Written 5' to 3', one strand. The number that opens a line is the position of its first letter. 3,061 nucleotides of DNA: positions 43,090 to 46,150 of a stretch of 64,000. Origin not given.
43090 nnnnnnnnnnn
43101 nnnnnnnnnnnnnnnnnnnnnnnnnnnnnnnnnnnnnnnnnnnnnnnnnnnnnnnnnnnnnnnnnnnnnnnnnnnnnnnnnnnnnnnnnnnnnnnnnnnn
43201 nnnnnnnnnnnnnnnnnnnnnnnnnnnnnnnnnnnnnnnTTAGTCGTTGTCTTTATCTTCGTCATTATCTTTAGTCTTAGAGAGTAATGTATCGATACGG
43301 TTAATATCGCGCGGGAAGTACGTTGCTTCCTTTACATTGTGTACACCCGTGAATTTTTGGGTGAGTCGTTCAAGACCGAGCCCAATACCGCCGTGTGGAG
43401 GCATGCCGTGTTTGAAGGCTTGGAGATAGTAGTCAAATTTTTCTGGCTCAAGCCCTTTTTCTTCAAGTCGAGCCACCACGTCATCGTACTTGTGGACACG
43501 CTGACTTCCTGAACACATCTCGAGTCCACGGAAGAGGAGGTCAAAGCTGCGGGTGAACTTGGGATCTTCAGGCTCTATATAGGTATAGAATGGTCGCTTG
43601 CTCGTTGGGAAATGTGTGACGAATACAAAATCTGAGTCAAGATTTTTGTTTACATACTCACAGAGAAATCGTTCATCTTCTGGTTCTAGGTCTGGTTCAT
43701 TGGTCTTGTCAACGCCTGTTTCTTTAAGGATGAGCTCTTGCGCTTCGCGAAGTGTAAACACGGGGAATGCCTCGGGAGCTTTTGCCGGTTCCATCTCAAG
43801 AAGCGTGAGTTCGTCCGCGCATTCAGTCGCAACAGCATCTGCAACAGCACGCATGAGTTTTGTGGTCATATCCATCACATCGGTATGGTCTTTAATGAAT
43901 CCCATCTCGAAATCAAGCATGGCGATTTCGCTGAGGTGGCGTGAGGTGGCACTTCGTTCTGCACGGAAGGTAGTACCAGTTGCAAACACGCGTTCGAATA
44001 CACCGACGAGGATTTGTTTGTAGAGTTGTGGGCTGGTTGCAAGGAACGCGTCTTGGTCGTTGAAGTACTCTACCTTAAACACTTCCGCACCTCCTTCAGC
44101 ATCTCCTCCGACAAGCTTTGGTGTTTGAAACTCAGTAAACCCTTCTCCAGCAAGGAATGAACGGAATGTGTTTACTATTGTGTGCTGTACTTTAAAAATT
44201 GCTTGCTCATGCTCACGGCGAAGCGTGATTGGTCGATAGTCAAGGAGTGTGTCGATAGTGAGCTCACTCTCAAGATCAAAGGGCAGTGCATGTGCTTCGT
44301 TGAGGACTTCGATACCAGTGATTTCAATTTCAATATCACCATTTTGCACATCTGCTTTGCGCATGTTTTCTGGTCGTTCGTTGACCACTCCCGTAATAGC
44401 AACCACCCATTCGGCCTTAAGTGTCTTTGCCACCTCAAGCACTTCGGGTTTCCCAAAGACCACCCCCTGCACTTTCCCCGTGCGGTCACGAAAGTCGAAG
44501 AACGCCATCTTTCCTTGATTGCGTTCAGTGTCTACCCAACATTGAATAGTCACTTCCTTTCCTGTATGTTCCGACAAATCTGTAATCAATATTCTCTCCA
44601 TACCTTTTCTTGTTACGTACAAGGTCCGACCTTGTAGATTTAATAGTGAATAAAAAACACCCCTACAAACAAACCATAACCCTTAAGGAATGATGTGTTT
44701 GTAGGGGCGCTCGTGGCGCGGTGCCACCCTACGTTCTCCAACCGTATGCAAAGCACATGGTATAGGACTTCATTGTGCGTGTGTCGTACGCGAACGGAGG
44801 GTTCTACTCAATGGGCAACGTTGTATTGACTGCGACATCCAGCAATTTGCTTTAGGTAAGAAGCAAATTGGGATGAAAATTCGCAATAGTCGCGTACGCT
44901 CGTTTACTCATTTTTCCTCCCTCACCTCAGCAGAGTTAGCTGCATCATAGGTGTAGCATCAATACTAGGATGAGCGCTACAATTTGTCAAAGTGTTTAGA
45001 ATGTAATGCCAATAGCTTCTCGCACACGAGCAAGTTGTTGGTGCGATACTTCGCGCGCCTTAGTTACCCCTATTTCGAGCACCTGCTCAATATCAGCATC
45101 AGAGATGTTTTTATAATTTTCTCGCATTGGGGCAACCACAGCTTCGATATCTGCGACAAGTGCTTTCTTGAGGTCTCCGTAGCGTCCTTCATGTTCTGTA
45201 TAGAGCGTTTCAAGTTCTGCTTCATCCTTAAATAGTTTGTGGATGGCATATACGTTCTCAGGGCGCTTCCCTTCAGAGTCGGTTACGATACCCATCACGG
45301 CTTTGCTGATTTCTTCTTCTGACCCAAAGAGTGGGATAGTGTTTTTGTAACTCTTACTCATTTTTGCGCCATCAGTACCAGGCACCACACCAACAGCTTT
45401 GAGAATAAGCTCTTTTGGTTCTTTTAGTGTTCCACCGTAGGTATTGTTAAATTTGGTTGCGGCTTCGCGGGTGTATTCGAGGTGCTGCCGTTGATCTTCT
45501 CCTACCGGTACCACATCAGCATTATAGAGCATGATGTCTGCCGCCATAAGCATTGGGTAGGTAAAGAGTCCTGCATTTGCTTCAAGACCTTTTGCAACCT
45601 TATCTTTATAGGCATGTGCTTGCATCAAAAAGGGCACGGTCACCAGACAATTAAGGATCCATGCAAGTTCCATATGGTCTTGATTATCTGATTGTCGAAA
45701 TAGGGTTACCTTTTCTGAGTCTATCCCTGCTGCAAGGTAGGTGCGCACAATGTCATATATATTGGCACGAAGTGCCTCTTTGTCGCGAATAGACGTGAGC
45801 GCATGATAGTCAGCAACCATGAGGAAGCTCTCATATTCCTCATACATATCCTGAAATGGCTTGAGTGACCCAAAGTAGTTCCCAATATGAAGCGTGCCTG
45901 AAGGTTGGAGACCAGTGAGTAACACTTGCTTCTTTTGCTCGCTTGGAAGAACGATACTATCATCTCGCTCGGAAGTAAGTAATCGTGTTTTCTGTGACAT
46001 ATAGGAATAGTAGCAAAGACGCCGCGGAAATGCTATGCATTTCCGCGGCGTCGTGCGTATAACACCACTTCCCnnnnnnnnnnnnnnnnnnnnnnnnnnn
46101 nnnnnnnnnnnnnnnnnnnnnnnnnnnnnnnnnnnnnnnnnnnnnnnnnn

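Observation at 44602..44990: T-box-like leader upstream of aspS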

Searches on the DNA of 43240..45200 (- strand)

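Call 4: search_rna_families(source=window, start=44400, end=45200, threshold=evalue, max_evalue=10, show_alignments=5)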
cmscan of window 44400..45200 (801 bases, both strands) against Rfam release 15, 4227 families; matches with E-value up to 10: 4.
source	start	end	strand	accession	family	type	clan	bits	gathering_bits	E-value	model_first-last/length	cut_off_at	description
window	44700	44957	-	RF00230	T-box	Cis-reg; leader;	-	21.7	93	0.014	1-219/219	no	T-box leader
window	44691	44767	+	RF00405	SNORA44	Gene; snRNA; snoRNA; HACA-box;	CL00036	19.6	55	0.13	1-131/131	no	Small nucleolar RNA SNORA44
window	44653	44714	-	RF03812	mir-BART19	Gene; miRNA;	-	15.1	100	7.2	15-79/93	no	mir-BART19 microRNA precursor family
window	44865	44927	+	RF02480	GlsR14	Gene; snRNA; snoRNA; CD-box;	-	14.3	90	1.3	1-68/68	no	Small nucleolar RNA GlsR14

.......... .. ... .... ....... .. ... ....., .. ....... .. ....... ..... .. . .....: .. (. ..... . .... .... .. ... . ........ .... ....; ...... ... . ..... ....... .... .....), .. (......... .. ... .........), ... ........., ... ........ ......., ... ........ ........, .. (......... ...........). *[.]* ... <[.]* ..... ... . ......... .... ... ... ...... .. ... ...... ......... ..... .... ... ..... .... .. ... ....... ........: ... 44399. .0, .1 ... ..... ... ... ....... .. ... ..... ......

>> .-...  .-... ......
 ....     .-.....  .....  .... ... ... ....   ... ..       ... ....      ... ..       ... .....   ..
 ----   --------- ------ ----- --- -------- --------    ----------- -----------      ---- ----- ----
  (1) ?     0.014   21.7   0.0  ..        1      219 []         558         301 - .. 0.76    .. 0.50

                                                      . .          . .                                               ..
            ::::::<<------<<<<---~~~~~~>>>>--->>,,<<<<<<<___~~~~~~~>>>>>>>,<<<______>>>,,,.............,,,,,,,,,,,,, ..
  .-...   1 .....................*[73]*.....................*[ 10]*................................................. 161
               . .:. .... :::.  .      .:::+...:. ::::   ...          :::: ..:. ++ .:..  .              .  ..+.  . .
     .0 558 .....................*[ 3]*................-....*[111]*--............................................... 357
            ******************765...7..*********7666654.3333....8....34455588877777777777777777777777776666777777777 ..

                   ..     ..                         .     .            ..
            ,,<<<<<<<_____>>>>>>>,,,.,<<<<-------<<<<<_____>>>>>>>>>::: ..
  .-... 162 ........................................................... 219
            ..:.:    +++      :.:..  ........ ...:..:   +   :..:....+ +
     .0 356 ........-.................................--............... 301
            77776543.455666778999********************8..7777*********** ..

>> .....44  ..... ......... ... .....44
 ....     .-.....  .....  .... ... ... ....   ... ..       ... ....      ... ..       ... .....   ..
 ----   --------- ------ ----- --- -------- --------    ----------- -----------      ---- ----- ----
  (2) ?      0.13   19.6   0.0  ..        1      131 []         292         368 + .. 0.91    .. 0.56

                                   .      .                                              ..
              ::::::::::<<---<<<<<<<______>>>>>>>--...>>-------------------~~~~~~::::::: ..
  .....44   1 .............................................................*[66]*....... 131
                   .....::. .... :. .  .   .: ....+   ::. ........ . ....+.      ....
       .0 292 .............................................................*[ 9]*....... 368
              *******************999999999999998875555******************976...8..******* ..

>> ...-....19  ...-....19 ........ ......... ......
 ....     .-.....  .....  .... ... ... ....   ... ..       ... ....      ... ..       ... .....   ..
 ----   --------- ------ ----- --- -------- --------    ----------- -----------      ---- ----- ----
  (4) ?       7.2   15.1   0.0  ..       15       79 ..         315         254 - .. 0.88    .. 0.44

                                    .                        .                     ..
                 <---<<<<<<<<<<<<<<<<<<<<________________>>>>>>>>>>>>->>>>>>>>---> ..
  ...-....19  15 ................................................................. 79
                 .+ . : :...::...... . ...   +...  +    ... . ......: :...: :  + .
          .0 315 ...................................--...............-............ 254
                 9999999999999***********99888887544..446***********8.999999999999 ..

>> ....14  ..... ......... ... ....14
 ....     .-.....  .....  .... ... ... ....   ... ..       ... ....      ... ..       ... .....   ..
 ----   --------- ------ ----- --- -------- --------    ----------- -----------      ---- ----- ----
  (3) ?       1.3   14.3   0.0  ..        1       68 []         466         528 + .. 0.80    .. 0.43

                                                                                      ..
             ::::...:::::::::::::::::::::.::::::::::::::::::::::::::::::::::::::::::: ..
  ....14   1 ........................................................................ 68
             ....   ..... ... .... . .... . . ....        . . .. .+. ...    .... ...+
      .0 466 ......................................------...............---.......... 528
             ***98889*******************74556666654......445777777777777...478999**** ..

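Call 58: search_rna_families(sources=[L001, L002, L005, L007, L020, L027, L028, L040, L041, L044, L046, L049, L051, L053, L055, L057, L058, L059, L060, L066], threshold=gathering)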
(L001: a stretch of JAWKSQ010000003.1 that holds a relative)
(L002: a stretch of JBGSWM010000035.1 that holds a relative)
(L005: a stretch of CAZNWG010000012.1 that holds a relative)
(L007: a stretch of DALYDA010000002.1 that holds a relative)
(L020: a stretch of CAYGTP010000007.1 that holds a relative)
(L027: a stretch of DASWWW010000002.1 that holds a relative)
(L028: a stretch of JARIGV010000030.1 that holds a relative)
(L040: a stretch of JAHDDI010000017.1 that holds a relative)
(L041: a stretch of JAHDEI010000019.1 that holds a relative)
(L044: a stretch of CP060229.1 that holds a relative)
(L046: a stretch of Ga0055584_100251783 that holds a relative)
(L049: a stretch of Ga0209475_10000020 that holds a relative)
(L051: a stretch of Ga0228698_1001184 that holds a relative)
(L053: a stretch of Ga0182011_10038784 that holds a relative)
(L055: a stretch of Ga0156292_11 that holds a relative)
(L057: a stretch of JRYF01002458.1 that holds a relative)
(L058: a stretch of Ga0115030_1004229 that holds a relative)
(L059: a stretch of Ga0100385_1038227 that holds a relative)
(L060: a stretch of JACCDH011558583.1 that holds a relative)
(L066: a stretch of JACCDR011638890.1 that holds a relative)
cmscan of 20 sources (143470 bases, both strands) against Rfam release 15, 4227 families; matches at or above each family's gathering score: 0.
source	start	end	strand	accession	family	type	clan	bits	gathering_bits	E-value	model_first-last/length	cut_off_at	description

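Call 66: search_with_rna_model(model_id=R1, sources=[L001, L002, L003, L004, L005, L006, L007, L008, L009, L010, L011, L012, L013, L014, L015, L016, L017, L018, L019, L020, L021, L022, L023, L024, L025, L026, L027, L028, L029, L030, L031, L032, L033, L034, L035, L036, L037, L038, L039, L040, L041, L042, L043, L044, L045], max_evalue=1)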
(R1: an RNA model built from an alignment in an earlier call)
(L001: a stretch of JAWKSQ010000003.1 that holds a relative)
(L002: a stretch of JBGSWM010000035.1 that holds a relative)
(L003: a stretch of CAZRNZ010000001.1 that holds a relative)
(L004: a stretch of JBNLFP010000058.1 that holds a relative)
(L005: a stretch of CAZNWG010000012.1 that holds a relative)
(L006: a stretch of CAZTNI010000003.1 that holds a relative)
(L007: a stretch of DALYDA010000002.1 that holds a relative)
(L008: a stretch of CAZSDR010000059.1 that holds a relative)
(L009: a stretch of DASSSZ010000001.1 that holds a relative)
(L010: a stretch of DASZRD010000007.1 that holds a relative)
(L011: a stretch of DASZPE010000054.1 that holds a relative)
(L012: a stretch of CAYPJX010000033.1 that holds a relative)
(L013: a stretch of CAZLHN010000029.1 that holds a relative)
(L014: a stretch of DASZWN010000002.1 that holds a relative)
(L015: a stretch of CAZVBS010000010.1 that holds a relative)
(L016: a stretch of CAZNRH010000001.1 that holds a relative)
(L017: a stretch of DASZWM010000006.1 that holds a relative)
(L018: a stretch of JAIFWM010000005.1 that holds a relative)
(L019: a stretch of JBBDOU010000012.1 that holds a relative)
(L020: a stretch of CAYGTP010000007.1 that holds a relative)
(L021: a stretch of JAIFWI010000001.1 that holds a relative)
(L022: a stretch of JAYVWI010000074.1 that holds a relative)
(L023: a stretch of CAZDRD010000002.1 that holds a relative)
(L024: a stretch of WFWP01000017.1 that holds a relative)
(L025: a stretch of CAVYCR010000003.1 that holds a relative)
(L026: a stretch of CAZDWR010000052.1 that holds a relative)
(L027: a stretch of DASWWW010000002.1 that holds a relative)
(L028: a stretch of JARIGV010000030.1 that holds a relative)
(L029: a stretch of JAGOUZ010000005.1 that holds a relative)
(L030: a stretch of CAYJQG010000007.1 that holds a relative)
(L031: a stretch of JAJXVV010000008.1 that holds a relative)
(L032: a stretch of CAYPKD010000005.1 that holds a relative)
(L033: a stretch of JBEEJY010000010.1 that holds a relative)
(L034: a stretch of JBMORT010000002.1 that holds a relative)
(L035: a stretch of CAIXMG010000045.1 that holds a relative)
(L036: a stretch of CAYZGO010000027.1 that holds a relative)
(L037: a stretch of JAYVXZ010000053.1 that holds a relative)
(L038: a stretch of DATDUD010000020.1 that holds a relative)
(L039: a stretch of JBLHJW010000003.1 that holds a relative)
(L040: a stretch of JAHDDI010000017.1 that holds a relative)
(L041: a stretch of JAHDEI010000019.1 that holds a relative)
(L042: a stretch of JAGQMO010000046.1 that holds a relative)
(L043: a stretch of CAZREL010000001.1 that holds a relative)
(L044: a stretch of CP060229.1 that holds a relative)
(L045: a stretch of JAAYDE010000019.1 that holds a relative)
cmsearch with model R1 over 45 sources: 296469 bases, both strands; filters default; matches with E-value up to 1: 12.
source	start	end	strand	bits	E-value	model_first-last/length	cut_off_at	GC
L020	2430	2620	+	109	2.1e-33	1-150/150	no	0.5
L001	2677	2930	+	103.7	1.1e-31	1-150/150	no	0.46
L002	1255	1500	+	90.7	1.8e-27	1-150/150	no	0.54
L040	2791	2934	+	76.7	6.5e-23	1-150/150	no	0.51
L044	2801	2944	+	58.5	5.1e-17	1-150/150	no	0.49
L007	2832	2945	+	55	7.1e-16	1-150/150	no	0.56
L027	2815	2925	+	53.1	3e-15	1-150/150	no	0.62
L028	2838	2950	+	45.6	8e-13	1-150/150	no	0.47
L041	2792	2915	+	43.6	3.6e-12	1-150/150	no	0.44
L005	2781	2939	+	37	4.9e-10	1-150/150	no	0.62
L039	2238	2358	+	21.9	3.9e-05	1-150/150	no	0.48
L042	1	26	+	13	0.03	126-150/150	5'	0.5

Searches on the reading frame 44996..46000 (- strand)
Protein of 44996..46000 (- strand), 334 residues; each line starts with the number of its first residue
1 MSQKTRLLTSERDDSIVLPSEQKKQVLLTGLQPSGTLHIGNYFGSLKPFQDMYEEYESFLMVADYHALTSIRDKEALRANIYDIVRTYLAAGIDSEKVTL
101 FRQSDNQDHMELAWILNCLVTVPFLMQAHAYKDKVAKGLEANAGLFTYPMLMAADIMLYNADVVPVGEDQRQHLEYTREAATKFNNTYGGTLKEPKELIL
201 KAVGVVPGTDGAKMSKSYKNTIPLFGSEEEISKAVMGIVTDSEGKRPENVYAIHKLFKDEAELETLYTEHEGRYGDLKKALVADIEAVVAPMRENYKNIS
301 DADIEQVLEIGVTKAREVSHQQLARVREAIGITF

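Call 7: search_protein_families(library=ncbifam, proteins=[window:44996-46000:-])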
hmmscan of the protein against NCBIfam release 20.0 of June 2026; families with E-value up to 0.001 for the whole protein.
window:44996-46000:- (334 aa): 10 families
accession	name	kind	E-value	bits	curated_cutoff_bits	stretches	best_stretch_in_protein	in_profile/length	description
NF009207.0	PRK12556.1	equivalog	1.1e-90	303.9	479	1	23-332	2-331/332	tryptophan--tRNA ligase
NF008923.0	PRK12284.1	equivalog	2.2e-82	277.1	597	1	25-332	3-331/431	tryptophan--tRNA ligase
TIGR00233.1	trpS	equivalog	2.2e-81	273.7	176.75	1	23-332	1-328/328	tryptophan--tRNA ligase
NF008922.0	PRK12283.1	equivalog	1.9e-61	208.2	572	2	24-189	3-172/400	tryptophan--tRNA ligase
NF008925.0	PRK12285.1-2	equivalog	5.2e-21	75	451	1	21-241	59-279/365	tryptophan--tRNA ligase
NF006330.0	PRK08560.1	equivalog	1.1e-17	64.2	220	1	21-237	29-247/342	tyrosine--tRNA ligase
NF008927.0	PRK12285.1-4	equivalog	1.8e-11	43.7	478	1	12-296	59-359/385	tryptophan--tRNA ligase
NF008926.0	PRK12285.1-3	equivalog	2e-09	36.9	320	1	22-185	63-229/429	tryptophan--tRNA ligase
TIGR00234.1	tyrS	equivalog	1.3e-08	34.4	113.8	1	21-285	32-299/406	tyrosine--tRNA ligase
NF008928.0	PRK12285.1-5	equivalog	1.5e-06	27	891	1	22-184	90-252/530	tryptophan--tRNA ligase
